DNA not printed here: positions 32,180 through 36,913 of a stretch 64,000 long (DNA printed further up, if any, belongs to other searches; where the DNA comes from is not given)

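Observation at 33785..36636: About 2.8 kb in-frame array of a short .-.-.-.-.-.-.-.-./D repeat that I cannot assign to any named repeat family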

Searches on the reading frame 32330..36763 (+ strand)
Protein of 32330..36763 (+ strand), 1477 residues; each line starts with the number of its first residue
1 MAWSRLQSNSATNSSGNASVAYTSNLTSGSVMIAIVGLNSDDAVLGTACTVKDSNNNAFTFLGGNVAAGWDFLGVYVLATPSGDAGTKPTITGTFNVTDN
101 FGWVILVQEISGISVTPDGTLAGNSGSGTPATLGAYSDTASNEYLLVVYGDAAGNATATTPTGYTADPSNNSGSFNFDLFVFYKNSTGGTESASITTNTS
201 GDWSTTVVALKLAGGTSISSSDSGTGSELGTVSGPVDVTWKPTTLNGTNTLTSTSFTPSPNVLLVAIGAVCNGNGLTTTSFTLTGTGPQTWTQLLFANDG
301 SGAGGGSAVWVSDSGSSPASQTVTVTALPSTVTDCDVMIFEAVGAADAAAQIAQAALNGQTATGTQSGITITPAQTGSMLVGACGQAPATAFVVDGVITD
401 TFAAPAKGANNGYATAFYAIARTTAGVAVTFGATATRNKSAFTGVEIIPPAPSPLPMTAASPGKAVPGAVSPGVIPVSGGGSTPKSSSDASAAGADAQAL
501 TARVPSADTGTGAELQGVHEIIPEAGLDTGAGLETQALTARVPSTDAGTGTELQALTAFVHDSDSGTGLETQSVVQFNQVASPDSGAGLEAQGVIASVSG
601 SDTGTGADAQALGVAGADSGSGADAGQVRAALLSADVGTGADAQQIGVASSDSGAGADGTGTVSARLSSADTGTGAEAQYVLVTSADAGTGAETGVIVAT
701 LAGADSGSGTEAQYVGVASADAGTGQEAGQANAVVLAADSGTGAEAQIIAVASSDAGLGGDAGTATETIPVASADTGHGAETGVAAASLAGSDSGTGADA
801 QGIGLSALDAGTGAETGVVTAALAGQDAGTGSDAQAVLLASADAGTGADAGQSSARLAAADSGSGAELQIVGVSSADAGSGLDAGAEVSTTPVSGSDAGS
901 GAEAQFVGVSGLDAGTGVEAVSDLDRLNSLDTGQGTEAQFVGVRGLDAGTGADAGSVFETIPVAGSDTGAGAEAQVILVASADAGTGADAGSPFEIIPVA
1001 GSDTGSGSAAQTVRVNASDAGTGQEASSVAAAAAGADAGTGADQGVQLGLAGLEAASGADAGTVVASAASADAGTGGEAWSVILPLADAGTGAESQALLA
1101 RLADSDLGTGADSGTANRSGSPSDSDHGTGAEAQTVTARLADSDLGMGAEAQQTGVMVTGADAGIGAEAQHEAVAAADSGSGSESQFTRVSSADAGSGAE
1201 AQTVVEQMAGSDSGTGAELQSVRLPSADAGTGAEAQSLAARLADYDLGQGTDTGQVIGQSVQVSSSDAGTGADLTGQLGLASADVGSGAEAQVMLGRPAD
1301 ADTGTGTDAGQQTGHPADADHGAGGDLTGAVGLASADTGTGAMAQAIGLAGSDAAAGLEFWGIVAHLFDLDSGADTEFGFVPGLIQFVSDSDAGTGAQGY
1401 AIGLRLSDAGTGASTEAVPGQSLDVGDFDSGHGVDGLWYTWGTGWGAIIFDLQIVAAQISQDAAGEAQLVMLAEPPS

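Call 5: search_protein_families(library=pfam, proteins=[window:32330-36763:+], max_evalue=1)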
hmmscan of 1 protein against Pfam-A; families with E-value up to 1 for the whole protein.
window:32330-36763:+ (1477 aa): 0 families

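Call 6: search_protein_families(library=phrogs, proteins=[window:32330-36763:+], max_evalue=0.1)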
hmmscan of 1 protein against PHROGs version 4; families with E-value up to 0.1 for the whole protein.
window:32330-36763:+ (1477 aa): 0 families

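Call 7: search_solved_structures(query=window:32330-36763:+, max_evalue=1)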
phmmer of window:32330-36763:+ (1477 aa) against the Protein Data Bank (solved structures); distinct sequences matched with E-value up to 1: 1.
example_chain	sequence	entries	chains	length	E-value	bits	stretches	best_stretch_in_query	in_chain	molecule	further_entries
3v6p_A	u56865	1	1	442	0.015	16.4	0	645-794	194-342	dHax3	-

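Call 14: find_homologous_proteins(query=window:32330-36763:+, max_evalue=0.001)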
Query window:32330-36763:+ (1477 aa): 4 proteins with E <= 0.001 among 8000 candidates.
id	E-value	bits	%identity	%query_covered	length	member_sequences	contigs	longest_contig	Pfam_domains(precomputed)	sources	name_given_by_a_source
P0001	1.5e-27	114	25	27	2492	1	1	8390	-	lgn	-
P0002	2.9e-20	90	40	17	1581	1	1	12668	PF13385.14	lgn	-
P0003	2.3e-19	87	42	15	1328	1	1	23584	-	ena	-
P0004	7.2e-16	75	45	10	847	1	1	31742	-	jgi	jgi:hypothetical protein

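Call 25: search_protein_families(library=ncbifam, proteins=[window:32330-36763:+], max_evalue=1)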
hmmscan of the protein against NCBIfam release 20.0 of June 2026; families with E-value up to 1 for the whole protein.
window:32330-36763:+ (1477 aa): 0 families

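Call 36: find_encoding_contigs(protein=window:32330-36763:+, flank=10000, max_places=4)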
Protein window:32330-36763:+ (1477 aa): 2 contigs read that carry it; 2 places shown.
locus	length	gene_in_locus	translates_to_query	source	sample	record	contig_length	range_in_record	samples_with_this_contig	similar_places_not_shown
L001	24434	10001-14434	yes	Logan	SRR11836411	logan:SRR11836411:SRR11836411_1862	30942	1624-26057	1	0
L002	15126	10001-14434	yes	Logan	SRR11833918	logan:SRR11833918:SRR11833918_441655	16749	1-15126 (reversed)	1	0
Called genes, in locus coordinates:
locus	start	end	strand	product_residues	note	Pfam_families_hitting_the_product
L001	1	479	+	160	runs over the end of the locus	-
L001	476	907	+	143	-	-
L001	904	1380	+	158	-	-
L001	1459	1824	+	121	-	-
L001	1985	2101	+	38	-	-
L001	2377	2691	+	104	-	PF07553:Lipoprotein_Ltp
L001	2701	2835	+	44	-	-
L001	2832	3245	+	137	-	PF03793:PASTA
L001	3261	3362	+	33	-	-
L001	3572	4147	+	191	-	-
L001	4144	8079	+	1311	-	-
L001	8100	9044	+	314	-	-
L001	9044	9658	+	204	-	-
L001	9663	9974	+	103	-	-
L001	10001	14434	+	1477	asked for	-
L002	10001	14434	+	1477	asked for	-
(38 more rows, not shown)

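Call 37: find_encoding_contigs(protein=P0003, flank=10000, max_places=3)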
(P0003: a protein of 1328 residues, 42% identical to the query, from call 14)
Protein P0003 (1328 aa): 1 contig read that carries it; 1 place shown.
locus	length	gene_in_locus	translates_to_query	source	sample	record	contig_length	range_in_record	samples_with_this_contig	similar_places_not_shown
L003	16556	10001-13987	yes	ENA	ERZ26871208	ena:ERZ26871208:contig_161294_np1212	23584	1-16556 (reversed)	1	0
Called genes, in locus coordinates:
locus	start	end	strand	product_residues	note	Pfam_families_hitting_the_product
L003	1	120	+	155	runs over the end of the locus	-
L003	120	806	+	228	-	PF13641:Glyco_tranf_2_3 (weak)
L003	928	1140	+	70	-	-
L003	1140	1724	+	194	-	PF08241:Methyltransf_11 (faint)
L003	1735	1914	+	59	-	-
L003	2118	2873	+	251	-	-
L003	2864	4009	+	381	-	-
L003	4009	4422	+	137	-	-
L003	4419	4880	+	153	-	-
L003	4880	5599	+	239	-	-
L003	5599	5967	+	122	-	-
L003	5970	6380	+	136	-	-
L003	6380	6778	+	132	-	-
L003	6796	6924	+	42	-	-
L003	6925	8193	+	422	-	PF01923:Cob_adeno_trans (faint)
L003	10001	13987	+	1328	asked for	-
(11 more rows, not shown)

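Call 55: list_cluster_members(proteins=[window:32330-36763:+, window:26512-30408:+, window:18016-19590:+, window:25901-26476:+])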
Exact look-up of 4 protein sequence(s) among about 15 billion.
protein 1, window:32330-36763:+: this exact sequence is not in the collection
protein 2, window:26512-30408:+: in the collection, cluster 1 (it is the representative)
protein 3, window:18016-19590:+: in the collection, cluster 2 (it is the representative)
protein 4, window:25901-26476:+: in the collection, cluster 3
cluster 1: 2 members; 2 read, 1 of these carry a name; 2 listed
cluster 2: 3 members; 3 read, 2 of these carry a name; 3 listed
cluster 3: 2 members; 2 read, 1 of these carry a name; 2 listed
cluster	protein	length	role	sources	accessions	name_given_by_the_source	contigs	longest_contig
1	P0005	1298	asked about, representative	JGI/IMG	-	hypothetical protein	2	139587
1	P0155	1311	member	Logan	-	-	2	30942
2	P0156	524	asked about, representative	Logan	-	-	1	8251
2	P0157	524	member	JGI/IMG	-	hypothetical protein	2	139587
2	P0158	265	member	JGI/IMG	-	hypothetical protein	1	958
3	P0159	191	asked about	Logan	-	-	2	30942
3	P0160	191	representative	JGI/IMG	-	hypothetical protein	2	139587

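Call 56: find_related_loci(query=window:32330-36763:+, collection=viral_contigs, flank=10000)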
Query window:32330-36763:+ (1477 aa) in viral_contigs; peptide patterns used: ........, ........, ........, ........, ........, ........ (x = any residue, [..] = any of these).
2 stretches matched a pattern, but none encodes a relative of the query by tblastn (E <= 1e-3).

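Call 77: search_protein_families(library=phrogs, proteins=[P0003, P0002, P0004], max_evalue=0.001)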
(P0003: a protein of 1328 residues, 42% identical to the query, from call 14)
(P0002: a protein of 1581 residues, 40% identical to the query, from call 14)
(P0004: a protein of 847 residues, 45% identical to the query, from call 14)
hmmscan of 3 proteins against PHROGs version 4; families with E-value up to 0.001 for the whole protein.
P0003 (1328 aa): 2 families
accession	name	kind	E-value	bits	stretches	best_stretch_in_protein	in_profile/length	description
phrog_5313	-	unknown function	9.9e-200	667.2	1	345-1325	102-1049/1052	-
phrog_24476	-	other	4.7e-32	111.7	1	1050-1228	426-594/1066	phosphodiesterase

P0002 (1581 aa): 0 families

P0004 (847 aa): 0 families
